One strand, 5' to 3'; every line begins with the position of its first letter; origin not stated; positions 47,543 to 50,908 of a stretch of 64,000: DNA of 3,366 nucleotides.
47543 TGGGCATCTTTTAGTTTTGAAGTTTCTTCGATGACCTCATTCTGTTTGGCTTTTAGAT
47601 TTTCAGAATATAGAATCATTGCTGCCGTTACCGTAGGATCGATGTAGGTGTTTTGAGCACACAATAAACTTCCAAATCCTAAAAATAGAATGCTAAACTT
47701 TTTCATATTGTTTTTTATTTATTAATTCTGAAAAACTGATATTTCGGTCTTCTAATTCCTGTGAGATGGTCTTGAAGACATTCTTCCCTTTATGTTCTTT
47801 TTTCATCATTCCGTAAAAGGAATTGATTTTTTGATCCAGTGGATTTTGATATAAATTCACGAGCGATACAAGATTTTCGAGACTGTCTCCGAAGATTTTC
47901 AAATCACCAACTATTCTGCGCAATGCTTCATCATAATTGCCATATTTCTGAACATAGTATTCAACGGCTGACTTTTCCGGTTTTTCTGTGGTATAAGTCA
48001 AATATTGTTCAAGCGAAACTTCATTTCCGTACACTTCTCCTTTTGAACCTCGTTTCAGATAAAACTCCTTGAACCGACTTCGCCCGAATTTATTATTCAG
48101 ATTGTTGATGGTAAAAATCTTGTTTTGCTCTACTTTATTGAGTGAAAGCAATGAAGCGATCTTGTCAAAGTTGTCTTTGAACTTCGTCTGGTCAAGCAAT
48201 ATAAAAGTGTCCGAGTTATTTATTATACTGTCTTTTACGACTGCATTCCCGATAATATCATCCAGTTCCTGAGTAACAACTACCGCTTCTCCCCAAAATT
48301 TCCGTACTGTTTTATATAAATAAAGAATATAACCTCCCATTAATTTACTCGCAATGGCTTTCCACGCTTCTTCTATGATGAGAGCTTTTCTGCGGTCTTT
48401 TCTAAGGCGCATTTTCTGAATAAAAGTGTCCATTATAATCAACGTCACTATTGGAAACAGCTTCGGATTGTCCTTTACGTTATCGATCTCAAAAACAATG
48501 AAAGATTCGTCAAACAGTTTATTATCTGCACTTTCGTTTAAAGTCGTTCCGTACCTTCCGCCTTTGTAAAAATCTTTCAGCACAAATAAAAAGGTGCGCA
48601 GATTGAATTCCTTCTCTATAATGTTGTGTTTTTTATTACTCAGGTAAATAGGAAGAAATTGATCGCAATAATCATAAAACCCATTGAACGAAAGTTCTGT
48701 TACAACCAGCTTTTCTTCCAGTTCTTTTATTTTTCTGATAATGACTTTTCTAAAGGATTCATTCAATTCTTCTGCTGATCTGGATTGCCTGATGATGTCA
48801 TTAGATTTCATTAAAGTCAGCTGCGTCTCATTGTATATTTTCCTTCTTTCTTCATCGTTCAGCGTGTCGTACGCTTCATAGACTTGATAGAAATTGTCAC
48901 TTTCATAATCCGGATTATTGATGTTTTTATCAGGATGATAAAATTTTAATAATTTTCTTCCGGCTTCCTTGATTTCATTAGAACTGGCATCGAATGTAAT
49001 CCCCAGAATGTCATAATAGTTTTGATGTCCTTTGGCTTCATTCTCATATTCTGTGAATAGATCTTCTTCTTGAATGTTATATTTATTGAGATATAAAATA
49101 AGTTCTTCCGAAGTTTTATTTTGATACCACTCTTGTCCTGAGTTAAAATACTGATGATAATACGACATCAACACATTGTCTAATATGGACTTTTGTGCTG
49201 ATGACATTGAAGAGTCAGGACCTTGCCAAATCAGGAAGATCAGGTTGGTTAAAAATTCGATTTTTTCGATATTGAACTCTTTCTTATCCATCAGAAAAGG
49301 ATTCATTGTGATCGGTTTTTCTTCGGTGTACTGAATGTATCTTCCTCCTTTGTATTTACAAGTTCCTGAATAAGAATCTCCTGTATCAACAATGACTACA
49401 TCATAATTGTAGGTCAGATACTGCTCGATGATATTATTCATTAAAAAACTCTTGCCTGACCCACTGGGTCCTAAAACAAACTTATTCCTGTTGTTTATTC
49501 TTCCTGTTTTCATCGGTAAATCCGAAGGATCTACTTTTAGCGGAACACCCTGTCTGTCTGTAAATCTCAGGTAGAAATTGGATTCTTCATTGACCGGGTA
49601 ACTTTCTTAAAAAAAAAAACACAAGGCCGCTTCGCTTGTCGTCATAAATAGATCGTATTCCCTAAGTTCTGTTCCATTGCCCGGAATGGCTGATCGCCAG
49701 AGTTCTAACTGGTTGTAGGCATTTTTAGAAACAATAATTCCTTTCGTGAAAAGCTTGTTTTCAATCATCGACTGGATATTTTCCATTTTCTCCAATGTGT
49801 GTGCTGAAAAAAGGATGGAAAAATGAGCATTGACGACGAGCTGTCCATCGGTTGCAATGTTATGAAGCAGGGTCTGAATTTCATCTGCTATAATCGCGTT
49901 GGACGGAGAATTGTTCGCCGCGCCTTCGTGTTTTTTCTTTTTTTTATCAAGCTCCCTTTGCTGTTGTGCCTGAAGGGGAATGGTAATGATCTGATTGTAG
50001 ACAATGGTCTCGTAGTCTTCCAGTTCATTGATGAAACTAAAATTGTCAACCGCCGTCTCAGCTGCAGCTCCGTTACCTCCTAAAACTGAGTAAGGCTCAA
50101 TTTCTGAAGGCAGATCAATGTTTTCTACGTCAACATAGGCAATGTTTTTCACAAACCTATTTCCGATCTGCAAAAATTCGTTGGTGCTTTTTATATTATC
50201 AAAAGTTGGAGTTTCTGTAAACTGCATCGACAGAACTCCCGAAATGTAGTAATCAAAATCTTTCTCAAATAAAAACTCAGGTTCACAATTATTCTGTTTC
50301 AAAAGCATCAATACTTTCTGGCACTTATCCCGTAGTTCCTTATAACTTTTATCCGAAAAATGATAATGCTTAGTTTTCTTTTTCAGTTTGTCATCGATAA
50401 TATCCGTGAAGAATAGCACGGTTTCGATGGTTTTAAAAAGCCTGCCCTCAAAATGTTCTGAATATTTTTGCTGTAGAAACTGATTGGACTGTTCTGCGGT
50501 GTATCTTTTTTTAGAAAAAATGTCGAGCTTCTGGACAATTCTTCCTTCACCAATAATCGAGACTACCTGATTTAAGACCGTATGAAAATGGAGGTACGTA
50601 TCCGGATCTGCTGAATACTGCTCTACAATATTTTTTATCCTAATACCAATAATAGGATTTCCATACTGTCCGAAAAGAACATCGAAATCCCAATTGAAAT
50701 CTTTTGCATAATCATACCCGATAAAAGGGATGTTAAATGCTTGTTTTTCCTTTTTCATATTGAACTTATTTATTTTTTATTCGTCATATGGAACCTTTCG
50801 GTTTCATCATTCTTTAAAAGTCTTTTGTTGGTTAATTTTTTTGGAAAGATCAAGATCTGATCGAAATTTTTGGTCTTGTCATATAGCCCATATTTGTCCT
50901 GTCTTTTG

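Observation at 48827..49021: DnaJ-type J-domain embedded inside the VirB4-type conjugation ATPase TraG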

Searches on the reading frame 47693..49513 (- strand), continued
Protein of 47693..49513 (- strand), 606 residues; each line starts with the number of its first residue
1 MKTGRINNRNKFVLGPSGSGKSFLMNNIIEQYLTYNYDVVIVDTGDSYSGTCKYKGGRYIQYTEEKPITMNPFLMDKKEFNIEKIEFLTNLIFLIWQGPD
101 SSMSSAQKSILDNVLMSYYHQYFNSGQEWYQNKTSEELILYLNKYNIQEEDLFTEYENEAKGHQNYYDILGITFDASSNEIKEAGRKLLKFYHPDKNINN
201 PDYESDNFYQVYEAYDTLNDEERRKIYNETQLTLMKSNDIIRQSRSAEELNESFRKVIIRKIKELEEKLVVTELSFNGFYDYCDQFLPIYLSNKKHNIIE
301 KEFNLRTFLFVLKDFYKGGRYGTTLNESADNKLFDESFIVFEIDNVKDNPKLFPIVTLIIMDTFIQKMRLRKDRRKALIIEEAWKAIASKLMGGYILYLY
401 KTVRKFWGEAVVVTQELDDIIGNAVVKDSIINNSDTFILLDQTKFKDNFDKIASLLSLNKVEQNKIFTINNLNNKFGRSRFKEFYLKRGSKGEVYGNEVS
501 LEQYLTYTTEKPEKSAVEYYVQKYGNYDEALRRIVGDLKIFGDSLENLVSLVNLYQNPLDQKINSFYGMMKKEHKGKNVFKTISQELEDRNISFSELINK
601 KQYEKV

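Call 62: search_protein_families(library=ncbifam, proteins=[window:47693-49513:-, P0001], max_evalue=0.001)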
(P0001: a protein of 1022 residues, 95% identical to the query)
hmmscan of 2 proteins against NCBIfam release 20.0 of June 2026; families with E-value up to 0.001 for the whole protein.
window:47693-49513:- (606 aa): 23 families
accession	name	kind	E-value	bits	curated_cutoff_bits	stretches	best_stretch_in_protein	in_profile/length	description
TIGR03783.1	Bac_Flav_CT_G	subfamily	1.5e-111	373.8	261.55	2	214-534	512-825/829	TraG family conjugative transposon ATPase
TIGR02746.1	TraC-F-type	equivalog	5.4e-48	163.5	567.05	2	305-534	571-796/800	type IV secretion system protein TraC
TIGR00929.1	VirB4_CagE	subfamily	2.1e-25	89.1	643.1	2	311-466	574-724/792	VirB4 family type IV secretion/conjugal transfer ATPase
NF045971.1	conju_CD1110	equivalog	1.1e-24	86.7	325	2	6-127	413-538/752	VirB4-like conjugal transfer ATPase, CD1110 family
NF010278.0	PRK13721.1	subfamily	3.1e-20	71.7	1177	2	308-444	622-763/874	type IV secretion system protein TraC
TIGR02349.1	DnaJ_bact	equivalog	5.3e-17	62.2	377.2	1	165-248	1-83/354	molecular chaperone DnaJ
NF045975.1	VirB4_plasma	equivalog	5e-16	57.6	590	2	2-159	509-681/894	Mbov_0397 family ICE element conjugal transfer ATPase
NF010872.0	PRK14279.1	equivalog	4.5e-14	52.4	556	1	163-243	8-86/394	molecular chaperone DnaJ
NF008035.0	PRK10767.1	subfamily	5.2e-14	52.1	338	1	163-236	3-75/374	molecular chaperone DnaJ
NF010447.0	PRK13873.1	equivalog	1.2e-13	50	1020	1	312-456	579-719/815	conjugal transfer protein TrbE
NF010894.0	PRK14301.1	equivalog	1.5e-13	50.5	548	1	163-255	3-94/373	chaperone protein DnaJ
NF037946.1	terminal_TopJ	equivalog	1.3e-12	47.1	300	1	164-227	5-66/810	terminal organelle assembly protein TopJ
NF010874.0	PRK14281.1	equivalog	1.4e-12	47.5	619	1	164-229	3-67/397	chaperone protein DnaJ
NF010892.0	PRK14299.1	equivalog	7.6e-12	45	392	1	163-230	3-68/291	chaperone protein DnaJ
TIGR03835.1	termin_org_DnaJ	equivalog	2.9e-11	42.5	512.25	1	165-228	3-64/871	terminal organelle assembly protein TopJ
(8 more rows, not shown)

P0001 (1022 aa): 22 families
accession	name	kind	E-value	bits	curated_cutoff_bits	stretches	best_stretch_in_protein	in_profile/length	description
TIGR03783.1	Bac_Flav_CT_G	subfamily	1.6e-140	469.5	261.55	2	632-950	514-825/829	TraG family conjugative transposon ATPase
TIGR02746.1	TraC-F-type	equivalog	3.3e-50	170.8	567.05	2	721-950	571-796/800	type IV secretion system protein TraC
TIGR00929.1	VirB4_CagE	subfamily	7e-33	113.8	643.1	2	256-599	273-597/792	VirB4 family type IV secretion/conjugal transfer ATPase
NF045971.1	conju_CD1110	equivalog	4e-28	98.1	325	2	265-541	265-537/752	VirB4-like conjugal transfer ATPase, CD1110 family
NF045975.1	VirB4_plasma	equivalog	9.1e-27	93.1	590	2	40-570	135-676/894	Mbov_0397 family ICE element conjugal transfer ATPase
NF010278.0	PRK13721.1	subfamily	1.1e-19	69.9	1177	2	724-860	622-763/874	type IV secretion system protein TraC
TIGR02349.1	DnaJ_bact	equivalog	1.6e-16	60.7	377.2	1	582-647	2-66/354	molecular chaperone DnaJ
NF010872.0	PRK14279.1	equivalog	4.9e-14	52.3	556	1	579-651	8-79/394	molecular chaperone DnaJ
NF008035.0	PRK10767.1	subfamily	7e-14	51.7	338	1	579-645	3-68/374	molecular chaperone DnaJ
NF010447.0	PRK13873.1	equivalog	1.1e-13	50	1020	1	728-870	579-717/815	conjugal transfer protein TrbE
NF010892.0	PRK14299.1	equivalog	2.8e-13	49.8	392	1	580-720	4-137/291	chaperone protein DnaJ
NF010894.0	PRK14301.1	equivalog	5.9e-13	48.6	548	1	579-645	3-68/373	chaperone protein DnaJ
NF010874.0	PRK14281.1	equivalog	8.7e-13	48.1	619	1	580-645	3-67/397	chaperone protein DnaJ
NF037946.1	terminal_TopJ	equivalog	6.2e-12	44.8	300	1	579-643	4-66/810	terminal organelle assembly protein TopJ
NF010885.0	PRK14292.1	equivalog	5.5e-11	42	585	1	581-644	3-64/371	chaperone protein DnaJ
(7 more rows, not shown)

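Call 65: find_encoding_contigs(protein=P0061, flank=2000, max_places=3)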
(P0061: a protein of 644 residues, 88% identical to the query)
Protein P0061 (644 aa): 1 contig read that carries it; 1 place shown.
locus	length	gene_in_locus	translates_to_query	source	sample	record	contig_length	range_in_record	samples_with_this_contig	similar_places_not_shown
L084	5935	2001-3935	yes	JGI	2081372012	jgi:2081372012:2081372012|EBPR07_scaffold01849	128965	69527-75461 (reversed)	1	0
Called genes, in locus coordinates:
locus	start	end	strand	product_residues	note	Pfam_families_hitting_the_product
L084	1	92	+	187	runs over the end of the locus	-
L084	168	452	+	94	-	-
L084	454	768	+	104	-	-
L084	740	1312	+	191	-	-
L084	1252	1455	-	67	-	-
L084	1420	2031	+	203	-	-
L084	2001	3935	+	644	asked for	PF19044:P-loop_TraG, PF12846:AAA_10 (faint), PF00226:DnaJ, PF19044:P-loop_TraG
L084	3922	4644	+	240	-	-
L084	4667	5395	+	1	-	-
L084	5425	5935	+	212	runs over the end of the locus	-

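Call 67: search_solved_structures(query=A2, max_evalue=1e-8, show_alignments=3)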
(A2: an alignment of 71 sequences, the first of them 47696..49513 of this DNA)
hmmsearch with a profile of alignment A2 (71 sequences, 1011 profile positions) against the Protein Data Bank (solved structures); distinct sequences matched with E-value up to 1e-8: 54.
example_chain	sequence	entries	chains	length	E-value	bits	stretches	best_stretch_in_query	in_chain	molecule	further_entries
2dn9_A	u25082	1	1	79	1.5e-16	62.8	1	569-635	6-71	DnaJ homolog subfamily A member 3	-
6iws_A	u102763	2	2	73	2.4e-16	62.2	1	568-635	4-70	DnaJ homolog subfamily A member 3, mitochondrial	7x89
9dyv_A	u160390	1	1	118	2.9e-16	61.9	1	567-636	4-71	Chaperone protein DnaJ 2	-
2lgw_A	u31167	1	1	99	2.9e-16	61.9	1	571-636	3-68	DnaJ homolog subfamily B member 2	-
2ej7_A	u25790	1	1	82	3.1e-16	61.8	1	570-635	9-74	HCG3 gene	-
2dmx_A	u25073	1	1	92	3.4e-16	61.7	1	569-636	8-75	DnaJ homolog subfamily B member 8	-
4j7z_A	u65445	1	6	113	6.3e-16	60.8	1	569-636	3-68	Chaperone protein DnaJ 2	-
2m6y_A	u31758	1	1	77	9.1e-16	60.3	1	561-635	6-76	DnaJ homolog subfamily A member 1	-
2lo1_A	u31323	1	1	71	1.1e-15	59.9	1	568-635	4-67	DnaJ homolog subfamily A member 1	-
6u3r_A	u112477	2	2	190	2e-15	59.1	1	571-636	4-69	DnaJ homolog subfamily B member 6,DnaJ homolog subfamily B member 6 | DnaJ homolog subfamily B member 6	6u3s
8e2o_A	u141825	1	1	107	2.1e-15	59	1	568-637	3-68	Isoform 2 of DnaJ homolog subfamily A member 1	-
1bqz_A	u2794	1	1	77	2.3e-15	58.9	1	569-637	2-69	DNAJ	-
5nro_B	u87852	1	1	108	2.7e-15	58.7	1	569-637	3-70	Chaperone protein DnaJ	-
1bq0_A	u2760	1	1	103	3.1e-15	58.5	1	569-637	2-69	DNAJ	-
2ctr_A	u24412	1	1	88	3.3e-15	58.4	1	569-637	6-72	DnaJ homolog subfamily B member 9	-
1xbl_A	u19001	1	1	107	3.4e-15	58.4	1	569-637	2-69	DNAJ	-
4ag5_A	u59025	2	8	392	2.5e-10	42.3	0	403-481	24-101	TYPE IV SECRETORY PATHWAY VIRB4 COMPONENTS-LIKE PROTEIN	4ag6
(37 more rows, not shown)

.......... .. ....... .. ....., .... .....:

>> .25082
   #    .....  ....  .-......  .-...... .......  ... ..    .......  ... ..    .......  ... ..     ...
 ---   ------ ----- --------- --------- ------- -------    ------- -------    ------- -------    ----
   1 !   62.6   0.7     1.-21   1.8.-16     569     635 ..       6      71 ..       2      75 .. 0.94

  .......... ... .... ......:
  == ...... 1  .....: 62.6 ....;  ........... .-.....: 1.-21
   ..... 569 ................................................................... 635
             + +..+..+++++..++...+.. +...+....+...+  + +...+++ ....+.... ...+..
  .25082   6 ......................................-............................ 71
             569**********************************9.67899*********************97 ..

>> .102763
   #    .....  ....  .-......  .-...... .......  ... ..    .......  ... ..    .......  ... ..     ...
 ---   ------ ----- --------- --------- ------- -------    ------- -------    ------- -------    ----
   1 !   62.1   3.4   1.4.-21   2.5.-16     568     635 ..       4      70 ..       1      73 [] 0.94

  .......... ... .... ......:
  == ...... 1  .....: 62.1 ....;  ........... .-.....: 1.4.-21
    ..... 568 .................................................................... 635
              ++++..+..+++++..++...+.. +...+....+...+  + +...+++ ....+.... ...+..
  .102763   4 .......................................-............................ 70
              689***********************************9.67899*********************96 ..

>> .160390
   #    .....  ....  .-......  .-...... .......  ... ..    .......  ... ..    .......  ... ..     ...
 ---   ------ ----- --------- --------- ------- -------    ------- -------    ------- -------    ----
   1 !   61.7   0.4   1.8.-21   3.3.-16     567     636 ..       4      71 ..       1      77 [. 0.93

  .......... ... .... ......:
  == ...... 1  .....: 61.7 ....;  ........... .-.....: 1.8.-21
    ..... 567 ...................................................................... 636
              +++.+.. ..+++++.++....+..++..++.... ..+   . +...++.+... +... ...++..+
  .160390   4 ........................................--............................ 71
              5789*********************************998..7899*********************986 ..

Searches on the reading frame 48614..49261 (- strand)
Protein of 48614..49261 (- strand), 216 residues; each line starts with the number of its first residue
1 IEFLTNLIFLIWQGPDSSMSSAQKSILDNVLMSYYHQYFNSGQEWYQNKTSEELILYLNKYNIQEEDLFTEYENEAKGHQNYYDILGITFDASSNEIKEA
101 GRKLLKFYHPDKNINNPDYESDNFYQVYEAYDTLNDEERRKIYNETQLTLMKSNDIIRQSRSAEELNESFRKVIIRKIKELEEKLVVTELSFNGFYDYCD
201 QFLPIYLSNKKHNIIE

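Call 43: find_related_loci(query=A3, collection=genome_contigs, flank=3000)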
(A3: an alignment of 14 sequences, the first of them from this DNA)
Query A3 (216 aa) in genome_contigs; peptide patterns used: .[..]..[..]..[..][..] (x = any residue, [..] = any of these).
370 stretches matched a pattern; 288 encode a relative of the query (tblastn E <= 1e-3); the best 80 are kept; 80 distinct loci.
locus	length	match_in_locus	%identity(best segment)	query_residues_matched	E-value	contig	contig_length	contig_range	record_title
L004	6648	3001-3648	68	1-216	3e-99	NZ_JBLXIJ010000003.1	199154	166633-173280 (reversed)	MAG: Halpernia sp. isolate ET15-04 T15maxbin_out.019RE.5K@3, whole genome shotgun sequence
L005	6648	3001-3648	67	1-216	2e-98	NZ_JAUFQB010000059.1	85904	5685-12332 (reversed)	Kaistella yonginensis strain CECT 7547 soapdenovo_K_105_59, whole genome shotgun sequence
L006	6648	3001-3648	66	1-216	4e-97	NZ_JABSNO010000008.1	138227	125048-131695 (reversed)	Frigoriflavimonas asaccharolytica strain 16F Ga0416765_08, whole genome shotgun sequence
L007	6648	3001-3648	64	1-216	8e-97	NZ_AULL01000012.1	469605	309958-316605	Kaistella palustris DSM 21579 H562DRAFT_scaffold00002.2_C, whole genome shotgun sequence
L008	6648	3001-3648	67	1-216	8e-97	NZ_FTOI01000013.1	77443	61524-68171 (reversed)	Kaistella chaponensis strain DSM 23145, whole genome shotgun sequence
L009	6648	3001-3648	65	1-216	1e-96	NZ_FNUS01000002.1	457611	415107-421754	Halpernia humi strain DSM 21580, whole genome shotgun sequence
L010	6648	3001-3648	64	1-216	2e-93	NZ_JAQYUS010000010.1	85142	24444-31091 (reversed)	Kaistella sp. SH40-3 contig00010, whole genome shotgun sequence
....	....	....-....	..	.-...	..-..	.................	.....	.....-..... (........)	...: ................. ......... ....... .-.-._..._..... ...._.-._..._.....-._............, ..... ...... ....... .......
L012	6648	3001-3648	61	1-216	1e-92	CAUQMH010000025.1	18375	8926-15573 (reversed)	MAG TPA_asm: uncultured Flavobacteriaceae bacterium isolate ERR9969100_bin.19_MetaWRAP_v1.3_MAG genome assembly, contig:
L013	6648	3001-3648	61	1-216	1e-92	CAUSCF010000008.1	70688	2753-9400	MAG TPA_asm: uncultured Flavobacteriaceae bacterium isolate ERR9969136_bin.32_MetaWRAP_v1.3_MAG genome assembly, contig:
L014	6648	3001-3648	61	1-216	1e-92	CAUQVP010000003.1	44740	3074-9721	MAG TPA_asm: uncultured Flavobacteriaceae bacterium isolate ERR9968821_bin.31_MetaWRAP_v1.3_MAG genome assembly, contig:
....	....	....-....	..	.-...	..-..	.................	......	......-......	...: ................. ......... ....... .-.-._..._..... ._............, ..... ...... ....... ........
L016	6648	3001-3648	61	1-216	3e-92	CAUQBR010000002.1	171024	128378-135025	MAG TPA_asm: uncultured Flavobacteriaceae bacterium isolate ERR9969021_bin.17_MetaWRAP_v1.3_MAG genome assembly, contig:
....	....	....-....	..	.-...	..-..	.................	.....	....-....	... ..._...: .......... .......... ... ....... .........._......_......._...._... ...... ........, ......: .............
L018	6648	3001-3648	60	1-216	4e-91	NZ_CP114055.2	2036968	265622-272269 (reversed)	Bergeyella cardium strain BCV chromosome, complete genome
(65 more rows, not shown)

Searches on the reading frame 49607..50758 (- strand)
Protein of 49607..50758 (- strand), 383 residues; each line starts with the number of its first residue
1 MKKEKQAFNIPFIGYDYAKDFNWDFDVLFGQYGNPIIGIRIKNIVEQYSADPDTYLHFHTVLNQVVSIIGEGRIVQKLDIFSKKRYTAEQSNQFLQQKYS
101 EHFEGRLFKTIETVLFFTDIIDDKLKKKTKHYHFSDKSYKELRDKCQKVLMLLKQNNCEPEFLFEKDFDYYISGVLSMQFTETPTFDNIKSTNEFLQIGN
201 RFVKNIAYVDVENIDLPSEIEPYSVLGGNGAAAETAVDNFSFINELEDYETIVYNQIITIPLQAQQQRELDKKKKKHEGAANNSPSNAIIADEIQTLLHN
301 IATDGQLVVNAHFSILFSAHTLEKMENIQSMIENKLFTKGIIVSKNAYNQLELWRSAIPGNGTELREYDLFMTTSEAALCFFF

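Call 3: search_protein_families(library=pfam, proteins=[window:49607-50758:-], max_evalue=0.1)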
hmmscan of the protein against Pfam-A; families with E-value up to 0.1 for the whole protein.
window:49607-50758:- (383 aa): 1 family
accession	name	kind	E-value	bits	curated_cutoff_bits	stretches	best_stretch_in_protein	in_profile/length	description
PF03135.19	CagE_TrbE_VirB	-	1e-05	26.1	21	1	265-361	106-198/204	CagE, TrbE, VirB family, component of type IV transporter system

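Call 62: search_protein_families(library=ncbifam, proteins=[window:49607-50758:-], max_evalue=0.001)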
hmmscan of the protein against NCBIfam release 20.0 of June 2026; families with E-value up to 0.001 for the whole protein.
window:49607-50758:- (383 aa): 4 families
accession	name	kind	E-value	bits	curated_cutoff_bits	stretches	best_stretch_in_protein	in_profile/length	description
TIGR03783.1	Bac_Flav_CT_G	subfamily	1.8e-16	59.2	261.55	1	44-382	39-396/829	TraG family conjugative transposon ATPase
TIGR00929.1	VirB4_CagE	subfamily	2.5e-06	26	643.1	1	254-367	272-381/792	VirB4 family type IV secretion/conjugal transfer ATPase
NF045975.1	VirB4_plasma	equivalog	9.5e-06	23.6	590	1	43-381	139-478/894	Mbov_0397 family ICE element conjugal transfer ATPase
NF045971.1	conju_CD1110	equivalog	0.00017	20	325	1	263-379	264-379/752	VirB4-like conjugal transfer ATPase, CD1110 family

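Call 64: find_encoding_contigs(protein=window:49607-50758:-, flank=2000, max_places=4)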
Protein window:49607-50758:- (383 aa): no gene with exactly this product is on record in the collection.
